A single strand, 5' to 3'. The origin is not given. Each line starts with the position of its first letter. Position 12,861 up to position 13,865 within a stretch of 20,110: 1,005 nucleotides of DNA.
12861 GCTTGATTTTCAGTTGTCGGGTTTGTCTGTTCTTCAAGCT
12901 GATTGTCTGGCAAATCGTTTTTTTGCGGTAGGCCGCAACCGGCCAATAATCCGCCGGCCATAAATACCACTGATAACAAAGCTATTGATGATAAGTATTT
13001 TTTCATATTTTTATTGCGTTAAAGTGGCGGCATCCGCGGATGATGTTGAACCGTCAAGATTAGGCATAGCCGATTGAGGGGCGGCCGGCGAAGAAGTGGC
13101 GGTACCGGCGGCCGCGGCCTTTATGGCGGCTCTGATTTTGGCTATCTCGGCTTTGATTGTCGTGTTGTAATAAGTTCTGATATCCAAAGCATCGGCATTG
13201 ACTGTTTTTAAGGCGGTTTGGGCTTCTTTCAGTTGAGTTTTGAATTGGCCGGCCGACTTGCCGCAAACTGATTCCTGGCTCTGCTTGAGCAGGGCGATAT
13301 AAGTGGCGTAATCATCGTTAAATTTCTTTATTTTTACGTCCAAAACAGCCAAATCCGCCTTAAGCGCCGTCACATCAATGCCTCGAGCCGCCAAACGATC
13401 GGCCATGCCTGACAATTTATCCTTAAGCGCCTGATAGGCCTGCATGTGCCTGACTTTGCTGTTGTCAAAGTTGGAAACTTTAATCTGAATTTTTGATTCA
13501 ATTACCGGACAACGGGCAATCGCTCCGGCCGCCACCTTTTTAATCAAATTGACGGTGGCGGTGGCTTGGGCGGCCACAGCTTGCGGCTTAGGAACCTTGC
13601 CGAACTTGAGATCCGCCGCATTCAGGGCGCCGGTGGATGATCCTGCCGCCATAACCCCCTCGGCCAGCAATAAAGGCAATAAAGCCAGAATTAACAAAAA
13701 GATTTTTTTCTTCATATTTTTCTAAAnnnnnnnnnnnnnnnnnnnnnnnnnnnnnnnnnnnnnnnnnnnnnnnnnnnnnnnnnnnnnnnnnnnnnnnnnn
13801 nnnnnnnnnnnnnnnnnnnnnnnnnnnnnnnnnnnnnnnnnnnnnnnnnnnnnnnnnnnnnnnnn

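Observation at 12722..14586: Three-gene envelope operon of unknown function: polytopic membrane protein, secreted coiled-coil protein and small acidic lipoprotein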

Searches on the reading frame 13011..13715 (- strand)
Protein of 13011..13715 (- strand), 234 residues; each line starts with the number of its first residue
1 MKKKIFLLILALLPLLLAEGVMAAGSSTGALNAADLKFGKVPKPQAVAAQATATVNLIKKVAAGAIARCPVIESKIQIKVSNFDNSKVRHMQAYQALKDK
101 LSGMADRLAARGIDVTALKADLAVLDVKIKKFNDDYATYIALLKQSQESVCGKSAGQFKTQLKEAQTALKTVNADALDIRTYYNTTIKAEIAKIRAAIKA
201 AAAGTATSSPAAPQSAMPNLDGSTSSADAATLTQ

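Call 5: search_protein_families(library=pfam, proteins=[window:13011-13715:-], max_evalue=1)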
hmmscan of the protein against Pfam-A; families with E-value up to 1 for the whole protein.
window:13011-13715:- (234 aa): 4 families
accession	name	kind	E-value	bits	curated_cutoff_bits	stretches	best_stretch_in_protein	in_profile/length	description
PF10482.14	CtIP_N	-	0.042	14.2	27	1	57-102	61-106/120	Tumour-suppressor protein CtIP N-terminal domain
PF02120.21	Flg_hook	-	0.12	12.6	29.8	1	88-118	44-74/85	Flagellar hook-length control protein FliK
PF04048.20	Sec8_N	-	0.16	12.3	26.8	1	84-175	17-108/142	Exocyst complex component Sec8 N-terminal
PF06810.17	Phage_scaffold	-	0.87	10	35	0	157-203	45-84/170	Phage capsid assembly scaffolding protein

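Call 6: search_protein_families(library=ncbifam, proteins=[window:13011-13715:-], max_evalue=1)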
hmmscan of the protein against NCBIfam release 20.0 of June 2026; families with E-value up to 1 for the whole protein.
window:13011-13715:- (234 aa): 1 family
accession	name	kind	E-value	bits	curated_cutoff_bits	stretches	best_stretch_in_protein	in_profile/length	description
NF037954.1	het_cyst_PatD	equivalog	0.036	14.5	50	0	91-125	6-40/116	heterocyst frequency control protein PatD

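Call 9: find_homologous_proteins(query=window:13011-13715:-)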
Query window:13011-13715:- (234 aa): 13 proteins with E <= 0.001 among 8000 candidates.
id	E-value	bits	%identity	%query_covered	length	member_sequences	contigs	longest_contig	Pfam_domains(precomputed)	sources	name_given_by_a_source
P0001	2.0e-136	470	100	100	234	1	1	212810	-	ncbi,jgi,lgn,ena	ncbi:MAG: hypothetical protein WCT16_02325 [Candidatus Buchananbacteria bacterium]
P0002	4.2e-109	381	83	94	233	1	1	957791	-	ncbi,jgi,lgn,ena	ncbi:MAG: hypothetical protein WC473_00525 [Patescibacteria group bacterium]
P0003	5.0e-103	361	77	100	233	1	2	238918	-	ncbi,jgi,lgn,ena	ncbi:MAG: hypothetical protein WC668_02355 [Patescibacteria group bacterium]|jgi:hypothetical protei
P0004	1.9e-76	274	61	97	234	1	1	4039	-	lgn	-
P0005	1.2e-71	259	59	97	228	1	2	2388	-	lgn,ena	-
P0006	2.0e-52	196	58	68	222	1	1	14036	-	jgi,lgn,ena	-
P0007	1.6e-47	180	46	92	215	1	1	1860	-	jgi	jgi:hypothetical protein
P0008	2.0e-47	180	58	69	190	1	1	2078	-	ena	-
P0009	2.2e-47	180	61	58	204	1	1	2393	-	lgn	-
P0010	1.5e-46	177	47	94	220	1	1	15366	-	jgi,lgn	-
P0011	1.7e-44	170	46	88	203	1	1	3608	-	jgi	jgi:hypothetical protein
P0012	3.0e-44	169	48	75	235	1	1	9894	-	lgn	-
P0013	6.2e-44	168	49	77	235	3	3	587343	-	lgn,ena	-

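Call 11: find_encoding_contigs(protein=P0002, flank=5000, max_places=2)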
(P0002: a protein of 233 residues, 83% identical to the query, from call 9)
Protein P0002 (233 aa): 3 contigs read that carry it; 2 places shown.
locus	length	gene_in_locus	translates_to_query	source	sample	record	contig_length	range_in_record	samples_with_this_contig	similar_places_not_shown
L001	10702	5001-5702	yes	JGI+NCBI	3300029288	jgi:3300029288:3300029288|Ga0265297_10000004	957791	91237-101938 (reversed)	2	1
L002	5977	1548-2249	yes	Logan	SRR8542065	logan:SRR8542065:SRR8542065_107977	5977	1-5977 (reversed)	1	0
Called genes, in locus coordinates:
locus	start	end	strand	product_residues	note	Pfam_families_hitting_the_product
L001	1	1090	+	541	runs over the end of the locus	PF01656:CbiA (weak), PF06418:CTP_synth_N, PF00117:GATase, PF07722:Peptidase_C26 (weak)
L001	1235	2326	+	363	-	PF01464:SLT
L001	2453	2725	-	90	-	PF01016:Ribosomal_L27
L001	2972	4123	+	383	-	PF01541:GIY-YIG (weak), PF27096:UvrC_M, PF08459:UvrC_RNaseH_dom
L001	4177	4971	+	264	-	PF25231:DUF7847, PF06790:UPF0259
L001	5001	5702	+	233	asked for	-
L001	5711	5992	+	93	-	-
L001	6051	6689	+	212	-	PF01509:TruB_N, PF16198:TruB_C_2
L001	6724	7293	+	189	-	PF01300:Sua5_yciO_yrdC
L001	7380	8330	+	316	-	PF00294:PfkB, PF08543:Phos_pyr_kin (weak)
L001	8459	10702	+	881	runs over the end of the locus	PF01326:PPDK_N, PF00391:PEP-utilizers, PF02896:PEP-utilizers_C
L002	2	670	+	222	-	?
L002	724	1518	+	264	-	PF25231:DUF7847, PF06790:UPF0259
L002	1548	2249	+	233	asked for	-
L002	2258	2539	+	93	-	-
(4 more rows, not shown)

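Call 12: find_encoding_contigs(protein=P0013, flank=5000, max_places=3)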
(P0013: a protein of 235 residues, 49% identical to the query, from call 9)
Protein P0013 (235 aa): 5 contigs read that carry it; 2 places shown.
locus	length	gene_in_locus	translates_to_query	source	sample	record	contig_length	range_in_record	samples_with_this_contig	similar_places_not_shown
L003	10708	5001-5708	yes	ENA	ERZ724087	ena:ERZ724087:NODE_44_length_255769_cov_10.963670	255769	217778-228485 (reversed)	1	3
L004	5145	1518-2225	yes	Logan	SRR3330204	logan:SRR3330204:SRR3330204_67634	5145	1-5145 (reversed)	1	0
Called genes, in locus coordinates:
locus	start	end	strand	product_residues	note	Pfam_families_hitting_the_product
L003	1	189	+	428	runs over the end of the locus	PF22694:CtpB_N-like, PF00595:PDZ, PF13180:PDZ_2, PF17820:PDZ_6, PF03572:Peptidase_S41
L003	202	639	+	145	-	PF01281:Ribosomal_L9_N, PF03948:Ribosomal_L9_C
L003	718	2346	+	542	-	PF01656:CbiA (weak), PF06418:CTP_synth_N, PF00117:GATase, PF07722:Peptidase_C26 (faint)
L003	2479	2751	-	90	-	PF01016:Ribosomal_L27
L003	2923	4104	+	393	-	PF27096:UvrC_M, PF08459:UvrC_RNaseH_dom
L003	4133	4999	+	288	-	PF06790:UPF0259, PF25231:DUF7847 (weak)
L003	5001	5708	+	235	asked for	-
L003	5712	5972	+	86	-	-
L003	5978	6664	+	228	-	PF01509:TruB_N, PF16198:TruB_C_2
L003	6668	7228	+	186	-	PF01300:Sua5_yciO_yrdC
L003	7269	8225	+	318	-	PF00294:PfkB, PF08543:Phos_pyr_kin (weak)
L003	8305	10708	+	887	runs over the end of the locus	PF01326:PPDK_N, PF00391:PEP-utilizers, PF02896:PEP-utilizers_C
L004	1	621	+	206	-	?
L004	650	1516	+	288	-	PF06790:UPF0259, PF25231:DUF7847 (weak)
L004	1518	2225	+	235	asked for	-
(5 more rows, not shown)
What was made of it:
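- Closest known: UPF0259 / YciC family. Same: Relatives carry precomputed DUF7847 and UPF0259 hits (calls 11, 12).
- A CtpB-like PDZ/S41 protease gene lies about 5 kb away in L003 (call 12).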

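Call 13: find_encoding_contigs(protein=P0010, flank=5000, max_places=2)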
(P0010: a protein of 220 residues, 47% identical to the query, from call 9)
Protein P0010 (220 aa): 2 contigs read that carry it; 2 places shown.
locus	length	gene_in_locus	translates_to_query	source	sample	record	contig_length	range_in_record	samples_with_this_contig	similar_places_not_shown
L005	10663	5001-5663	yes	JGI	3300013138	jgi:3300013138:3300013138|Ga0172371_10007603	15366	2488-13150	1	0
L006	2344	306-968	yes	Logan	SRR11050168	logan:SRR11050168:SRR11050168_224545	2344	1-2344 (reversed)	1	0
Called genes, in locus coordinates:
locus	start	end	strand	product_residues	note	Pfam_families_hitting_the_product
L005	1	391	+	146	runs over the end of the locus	PF01281:Ribosomal_L9_N, PF03948:Ribosomal_L9_C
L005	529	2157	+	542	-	PF01656:CbiA (faint), PF06418:CTP_synth_N, PF00117:GATase, PF07722:Peptidase_C26 (weak)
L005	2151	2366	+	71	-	-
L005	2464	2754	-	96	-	PF01016:Ribosomal_L27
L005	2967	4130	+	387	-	PF27096:UvrC_M, PF08459:UvrC_RNaseH_dom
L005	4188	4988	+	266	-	-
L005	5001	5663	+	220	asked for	-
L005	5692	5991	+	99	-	-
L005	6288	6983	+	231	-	PF01509:TruB_N, PF16198:TruB_C_2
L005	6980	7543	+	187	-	PF01300:Sua5_yciO_yrdC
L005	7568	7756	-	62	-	-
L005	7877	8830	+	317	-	PF00294:PfkB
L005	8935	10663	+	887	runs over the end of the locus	PF01326:PPDK_N, PF00391:PEP-utilizers, PF02896:PEP-utilizers_C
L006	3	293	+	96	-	?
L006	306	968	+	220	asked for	-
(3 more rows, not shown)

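Call 17: find_related_loci(query=A1, collection=genome_contigs, flank=5000)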
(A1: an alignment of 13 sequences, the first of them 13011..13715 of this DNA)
Query A1 (234 aa) in genome_contigs; peptide patterns used: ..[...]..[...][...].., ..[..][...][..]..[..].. (x = any residue, [..] = any of these).
32 stretches matched a pattern; 11 encode a relative of the query (tblastn E <= 1e-3); 10 distinct loci.
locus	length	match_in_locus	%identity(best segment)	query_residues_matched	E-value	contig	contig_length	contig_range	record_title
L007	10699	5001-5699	77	1-234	8e-108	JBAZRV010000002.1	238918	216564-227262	MAG: Patescibacteria group bacterium isolate SO_2017_GW1_156 NODE_407_length_238918_cov_3.191913_OW334_2017, whole genom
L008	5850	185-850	46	1-221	8e-54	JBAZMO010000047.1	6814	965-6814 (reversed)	MAG: Patescibacteria group bacterium isolate SO_2017_LW4_45 scaffold_9335_c1_LW137-91_2017, whole genome shotgun sequenc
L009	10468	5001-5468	53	44-199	9e-52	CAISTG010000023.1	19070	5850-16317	MAG: Candidatus Buchananbacteria bacterium isolate MJ-time_bin-7222 genome assembly, contig: bin-7222:23/66, whole genom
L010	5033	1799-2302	49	48-224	9e-51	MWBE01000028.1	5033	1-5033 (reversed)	MAG: Parcubacteria group bacterium ADurb.Bin326 BWY53_contig000028, whole genome shotgun sequence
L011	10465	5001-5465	61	48-202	3e-57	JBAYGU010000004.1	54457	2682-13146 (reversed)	MAG: Candidatus Buchananbacteria bacterium isolate SO_2016_GW1_132 scaffold01194_OW334_2016, whole genome shotgun sequen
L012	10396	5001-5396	45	68-199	2e-35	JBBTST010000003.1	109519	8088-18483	MAG: Patescibacteria group bacterium isolate H41-bin102_1 H41_bin102_1_000000000003, whole genome shotgun sequence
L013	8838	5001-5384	41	68-195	4e-30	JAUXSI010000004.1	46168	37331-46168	MAG: Candidatus Moraniibacteriota bacterium isolate C12_metabat.bin.56 C12_k141_3921, whole genome shotgun sequence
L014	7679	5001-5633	33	1-209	1e-28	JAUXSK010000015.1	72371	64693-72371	MAG: Candidatus Moraniibacteriota bacterium isolate C12_metabat.bin.87 C12_k141_119089, whole genome shotgun sequence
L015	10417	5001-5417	40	68-206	2e-28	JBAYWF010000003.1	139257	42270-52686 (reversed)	MAG: Parcubacteria group bacterium isolate SO_2016_LW3_77 scaffold00174_LW162_2016, whole genome shotgun sequence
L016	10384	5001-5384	41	68-195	9e-32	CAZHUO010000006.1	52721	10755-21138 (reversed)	MAG TPA_asm: uncultured Gammaproteobacteria bacterium isolate SRP263991_co5_609 genome assembly, contig: NODE_1362_lengt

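Call 23: predict_structure(alignment_id=A1)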
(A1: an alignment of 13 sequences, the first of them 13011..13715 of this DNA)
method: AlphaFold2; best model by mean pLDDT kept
length: 234 residues; sequences in the alignment: 13
mean_pLDDT: 65.7   pTM: 0.52
mean pLDDT of the five models: 65.7, 65.7, 62.1, 62.1, 57.5
residues with pLDDT >= 90: 41; 70-90: 69; 50-70: 49; < 50: 75
segments of 3 or more residues with pLDDT < 50: 15-32, 37-42, 69-83, 207-234
pLDDT, mean of each block of 10 residues (from residue 1): 53 47 39 48 50 54 50 47 65 85 88 90 92 88 72 70 85 91 93 89 58 37 34 33
secondary structure, 60 per line:
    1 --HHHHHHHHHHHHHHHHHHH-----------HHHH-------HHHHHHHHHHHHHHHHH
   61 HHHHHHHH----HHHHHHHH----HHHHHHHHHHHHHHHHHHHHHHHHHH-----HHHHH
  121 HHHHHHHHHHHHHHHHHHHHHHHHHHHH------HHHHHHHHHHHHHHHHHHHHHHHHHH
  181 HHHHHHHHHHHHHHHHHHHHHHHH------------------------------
elements in order: H3-21 H33-36 H44-68 H73-80 H85-110 H116-148 H155-204

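Call 26: search_protein_representatives(alignment_id=A1)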
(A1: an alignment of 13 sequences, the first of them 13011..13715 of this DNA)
Query: 13 sequences, 231 profile positions. Proteins with E-value up to 0.001 (for the whole library): 1687; up to 1e-10: 1134; up to 1e-30: 163. The best 150 are listed.
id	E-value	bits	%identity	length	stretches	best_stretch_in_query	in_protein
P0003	3.2e-99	347.5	-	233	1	1-230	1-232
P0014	1.1e-75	270.4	-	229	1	1-226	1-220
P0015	3.8e-75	268.7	-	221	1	1-222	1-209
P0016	2.2e-74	266.2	-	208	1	1-219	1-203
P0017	1.1e-67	244.2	-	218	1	3-220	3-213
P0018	1.6e-64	233.9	-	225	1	1-208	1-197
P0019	2.3e-62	226.9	-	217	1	1-221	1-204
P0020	3.8e-59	216.3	-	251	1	3-222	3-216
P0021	2.4e-58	213.7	-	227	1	14-222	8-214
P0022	7.3e-57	208.9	-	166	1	80-226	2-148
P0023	1.8e-55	204.3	-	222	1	6-217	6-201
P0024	7.2e-53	195.8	-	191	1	33-204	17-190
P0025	3.9e-48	180.3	-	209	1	1-218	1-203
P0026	3.6e-47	177.1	-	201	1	20-196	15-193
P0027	4.1e-47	177.0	-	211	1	3-201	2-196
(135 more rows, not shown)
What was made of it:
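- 13011..13715 (-): Secreted helical protein of 234 aa. It has a signal peptide (aa 1-24), a variable low-complexity stretch, a conserved three-helix core and a disordered S/T/P/A-rich tail. 1687 cluster representatives at E<=1e-3 and 1134 at E<=1e-10 (call 26).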

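Call 28: fold_search(model_id=the predicted structure, library=pdb)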
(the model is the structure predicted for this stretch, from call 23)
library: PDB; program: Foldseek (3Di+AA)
matches with E <= 10: 405; with E <= 0.001: 0
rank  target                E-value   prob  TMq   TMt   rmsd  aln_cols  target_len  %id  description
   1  3plt_A                2.8e-01  0.60  0.27  0.29  15.7       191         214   14  Crystal structure of Lsp1 from Saccharomyces cerevisiae (released 2011-06-22)
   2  8otz_BO               6.6e-01  0.30  0.26  0.27  18.6       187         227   14  48-nm repeat of the native axonemal doublet microtubule from bovine sperm (released 2023-11-22)
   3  8bsa_B                7.4e-01  0.57  0.29  0.41  20.6       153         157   16  Vc1313-LBD bound to D-arginine (released 2023-06-07)
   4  5nug_A                9.2e-01  0.12  0.21  0.03  36.6       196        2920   12  Motor domains from human cytoplasmic dynein-1 in the phi-particle conformation (released 2017-06-28)
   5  7w7z                  1.1e+00  0.33  0.25  0.37   8.2       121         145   16  Crystal Structure of human Focal Adhesion Targeting (FAT) domain of the Focal Adhesion Kinase (released 2022-12-21)
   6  3plt_C                1.1e+00  0.28  0.26  0.28  13.3       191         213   16  Crystal structure of Lsp1 from Saccharomyces cerevisiae (released 2011-06-22)
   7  8dt0_B                1.1e+00  0.41  0.28  0.45  15.4       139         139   14  Scaffolding protein functional sites using deep learning (released 2022-08-10)
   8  3plt_B                1.1e+00  0.30  0.27  0.30  15.6       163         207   13  Crystal structure of Lsp1 from Saccharomyces cerevisiae (released 2011-06-22)
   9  7sqc_1G               1.3e+00  0.21  0.25  0.32  14.0       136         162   13  Ciliary C1 central pair apparatus isolated from Chlamydomonas reinhardtii (released 2022-04-13)
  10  7sqc_1F               1.3e+00  0.11  0.18  0.19  31.3       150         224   19  Ciliary C1 central pair apparatus isolated from Chlamydomonas reinhardtii (released 2022-04-13)
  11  7sqc_1H               1.3e+00  0.09  0.17  0.22  30.9       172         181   19  Ciliary C1 central pair apparatus isolated from Chlamydomonas reinhardtii (released 2022-04-13)
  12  2d1l_B                1.3e+00  0.09  0.18  0.18  27.2       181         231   15  Structure of F-actin binding domain IMD of MIM (Missing In Metastasis) (released 2006-09-12)
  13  5f28_E                1.3e+00  0.25  0.23  0.38  13.4       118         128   16  Crystal structure of FAT domain of Focal Adhesion Kinase (FAK) bound to the transcription factor MEF2C (released 2016-07-13)
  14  1k04                  1.4e+00  0.25  0.24  0.37  13.4       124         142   16  Crystal Structure of the Focal Adhesion Targeting Domain of Focal Adhesion Kinase (released 2002-01-30)
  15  8qb9_A                1.4e+00  0.18  0.23  0.22  16.3       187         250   16  Helical reconstruction of yeast eisosome protein Pil1 bound to membrane composed of lipid mixture -PIP2/+sterol (DOPC, (released 2024-07-24)
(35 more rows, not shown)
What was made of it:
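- Closest known: Docking of a short acidic amphipathic helix onto a helical bundle. Same: FAT domains appeared among the weak Foldseek hits (call 28).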

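Call 29: search_protein_families(library=pfam, alignment_id=A2, max_evalue=0.01)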
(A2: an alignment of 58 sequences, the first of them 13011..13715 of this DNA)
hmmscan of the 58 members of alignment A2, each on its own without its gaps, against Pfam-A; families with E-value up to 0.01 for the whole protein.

A. member 1, window:13011-13715:- (234 aa): 0 families

B. families by the number of members that match (of 58 scanned): 35 families (the first 25 are shown)
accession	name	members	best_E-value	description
PF13670.12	PepSY_2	4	0.00039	Peptidase propeptide and YPEB domain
PF07889.17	DUF1664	4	0.0015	Protein of unknown function (DUF1664)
PF05600.17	CDK5RAP3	2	0.00011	CDK5 regulatory subunit-associated protein 3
PF16767.10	KinB_sensor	2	0.0024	Sensor domain of alginate biosynthesis sensor protein KinB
PF03954.19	Lectin_N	2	0.0037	Hepatic lectin, N-terminal domain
PF10498.14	IFT57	1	0.00015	Intra-flagellar transport protein 57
PF09969.14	DUF2203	1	0.00019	Uncharacterized conserved protein (DUF2203)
PF14417.12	MEDS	1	0.00035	MEDS: MEthanogen/methylotroph, DcmR Sensory domain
PF07554.19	FIVAR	1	0.0009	FIVAR domain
PF21007.2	FBF1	1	0.0012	Fas-binding factor 1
PF05008.21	V-SNARE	1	0.0015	Vesicle transport v-SNARE protein N-terminus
PF14362.11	DUF4407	1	0.0015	Domain of unknown function (DUF4407)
PF11932.13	DUF3450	1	0.0019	Protein of unknown function (DUF3450)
PF01442.23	Apolipoprotein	1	0.0019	Apolipoprotein A1/A4/E domain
PF24671.2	DRC7_C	1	0.0019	Dynein regulatory complex subunit 7 C-terminal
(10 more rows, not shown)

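Call 30: search_solved_structures(query=A2, max_evalue=1)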
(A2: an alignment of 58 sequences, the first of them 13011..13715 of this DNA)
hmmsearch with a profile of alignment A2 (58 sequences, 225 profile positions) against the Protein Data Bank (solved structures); distinct sequences matched with E-value up to 1: 95 (the best 60 are shown).
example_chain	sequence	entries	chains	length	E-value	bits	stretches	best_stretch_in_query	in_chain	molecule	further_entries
2dq3_A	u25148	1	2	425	0.002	20.5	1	84-135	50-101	Seryl-tRNA synthetase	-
7wvg_B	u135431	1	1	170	0.046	16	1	49-114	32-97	Hemagglutinin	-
8gv7_B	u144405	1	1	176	0.05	15.9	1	49-114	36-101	Hemagglutinin H18-HA2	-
4k3x_B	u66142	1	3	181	0.052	15.8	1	49-114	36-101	Hemagglutinin HA2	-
4h32_B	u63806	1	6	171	0.057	15.7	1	48-109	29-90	Hemagglutinin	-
4w8n_B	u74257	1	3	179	0.063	15.5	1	50-115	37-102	Hemagglutinin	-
4kps_B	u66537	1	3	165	0.072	15.4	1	45-114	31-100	Hemagglutinin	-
4kpq_B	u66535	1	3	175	0.079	15.2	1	45-114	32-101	Hemagglutinin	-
5e32_B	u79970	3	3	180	0.091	15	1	49-115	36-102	Hemagglutinin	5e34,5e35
6ds9_A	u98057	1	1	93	0.13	14.5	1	85-135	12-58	de novo designed three helix bundle GRa3D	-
6hjp_B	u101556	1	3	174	0.14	14.4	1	48-114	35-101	Hemagglutinin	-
6hjn_B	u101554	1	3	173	0.14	14.4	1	48-114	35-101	Hemagglutinin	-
2guv_A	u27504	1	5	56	0.14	14.3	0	107-134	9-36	Major outer membrane lipoprotein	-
3ku3_B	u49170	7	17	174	0.15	14.3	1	72-131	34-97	Hemagglutinin HA2 chain | Hemagglutinin HA2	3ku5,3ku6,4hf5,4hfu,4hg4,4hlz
3qqb_B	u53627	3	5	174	0.15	14.3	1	72-131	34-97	Hemagglutinin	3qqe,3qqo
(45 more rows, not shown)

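Call 37: find_homologous_proteins(query=A3, max_evalue=0.00001)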
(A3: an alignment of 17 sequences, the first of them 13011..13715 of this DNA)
Query A3 (17 sequences) (234 aa, profile of the alignment): 15 proteins with E <= 0.00001 among 8000 candidates.
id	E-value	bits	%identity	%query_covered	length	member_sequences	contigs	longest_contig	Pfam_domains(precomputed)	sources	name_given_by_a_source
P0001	2.1e-63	231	100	100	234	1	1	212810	-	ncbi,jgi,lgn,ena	ncbi:MAG: hypothetical protein WCT16_02325 [Candidatus Buchananbacteria bacterium]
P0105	8.9e-63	229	36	55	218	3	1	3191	-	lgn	-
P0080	2.7e-62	228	41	56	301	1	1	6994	-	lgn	-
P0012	4.8e-61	224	48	75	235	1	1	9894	-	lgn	-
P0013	2.4e-60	221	49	77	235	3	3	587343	-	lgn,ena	-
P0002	2.3e-59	218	83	94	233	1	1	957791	-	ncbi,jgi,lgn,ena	ncbi:MAG: hypothetical protein WC473_00525 [Patescibacteria group bacterium]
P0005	5.7e-59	217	59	97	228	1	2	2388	-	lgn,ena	-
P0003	6.7e-59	217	77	100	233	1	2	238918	-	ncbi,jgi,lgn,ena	ncbi:MAG: hypothetical protein WC668_02355 [Patescibacteria group bacterium]|jgi:hypothetical protei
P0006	4.7e-58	214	58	68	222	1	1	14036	-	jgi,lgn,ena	-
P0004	1.0e-55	206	61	97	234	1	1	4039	-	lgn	-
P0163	3.9e-55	204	40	59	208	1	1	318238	-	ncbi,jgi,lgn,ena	ncbi:MAG: hypothetical protein WC120_02165 [Parcubacteria group bacterium]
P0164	6.9e-53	197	33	88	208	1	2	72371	-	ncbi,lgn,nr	ncbi:MAG: hypothetical protein U0944_00425 [Candidatus Moranbacteria bacterium]|nr:hypothetical prot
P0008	1.2e-50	190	58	69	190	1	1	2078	-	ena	-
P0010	1.7e-48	183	47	94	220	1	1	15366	-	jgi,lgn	-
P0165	9.2e-34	135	34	51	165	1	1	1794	-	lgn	-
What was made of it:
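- Tried and rejected: A profile search of the word-indexed protein database with A3 added few new members (call 37).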

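Call 66: predict_structure(alignment_id=A2)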
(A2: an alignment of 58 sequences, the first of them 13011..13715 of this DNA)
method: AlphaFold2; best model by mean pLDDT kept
length: 234 residues; sequences in the alignment: 58
mean_pLDDT: 81.4   pTM: 0.65
mean pLDDT of the five models: 81.4, 80.5, 80.0, 79.4, 78.8
residues with pLDDT >= 90: 128; 70-90: 30; 50-70: 66; < 50: 10
segments of 3 or more residues with pLDDT < 50: none
pLDDT, mean of each block of 10 residues (from residue 1): 64 58 50 52 60 76 80 92 95 98 98 98 98 98 93 90 97 98 98 97 77 57 56 54
secondary structure, 60 per line:
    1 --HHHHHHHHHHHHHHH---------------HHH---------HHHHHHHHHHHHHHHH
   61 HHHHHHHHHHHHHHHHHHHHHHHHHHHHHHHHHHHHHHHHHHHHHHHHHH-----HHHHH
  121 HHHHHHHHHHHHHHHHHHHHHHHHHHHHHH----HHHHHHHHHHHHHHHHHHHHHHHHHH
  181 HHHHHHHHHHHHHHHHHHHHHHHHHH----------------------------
elements in order: H3-17 H45-110 H116-150 H155-206
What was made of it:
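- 13011..13715 (-): AlphaFold2 models (calls 23, 66).
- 13098..13520 (-): Conserved core domain of the helical protein (about aa 66-206). In the model the helices span 45-110, 116-150 and 155-206. Signature: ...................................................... The 10-residue blocks covering aa 71-200 have mean pLDDT of 90 or more with the 58-sequence alignment (call 66).
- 13263..13265 (-): Codon of Cys151, the second near-invariant cysteine. It lies at the helix 2-helix 3 turn. A disulfide with Cys69 is inferred. The helix register of the model places residue 151 level with about residue 70-75 of helix 1 (call 66).
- The three-helix bundle is confident: the 10-residue blocks covering aa 71-200 have mean pLDDT of 90 or more (call 66).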

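Call 82: search_protein_families(library=phrogs, proteins=[window:13011-13715:-], max_evalue=0.01)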
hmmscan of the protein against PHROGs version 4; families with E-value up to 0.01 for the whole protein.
window:13011-13715:- (234 aa): 0 families

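Call 83: search_protein_families(library=padloc, proteins=[window:13011-13715:-], max_evalue=0.01)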
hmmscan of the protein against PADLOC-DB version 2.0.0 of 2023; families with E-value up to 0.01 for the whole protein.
window:13011-13715:- (234 aa): 0 families
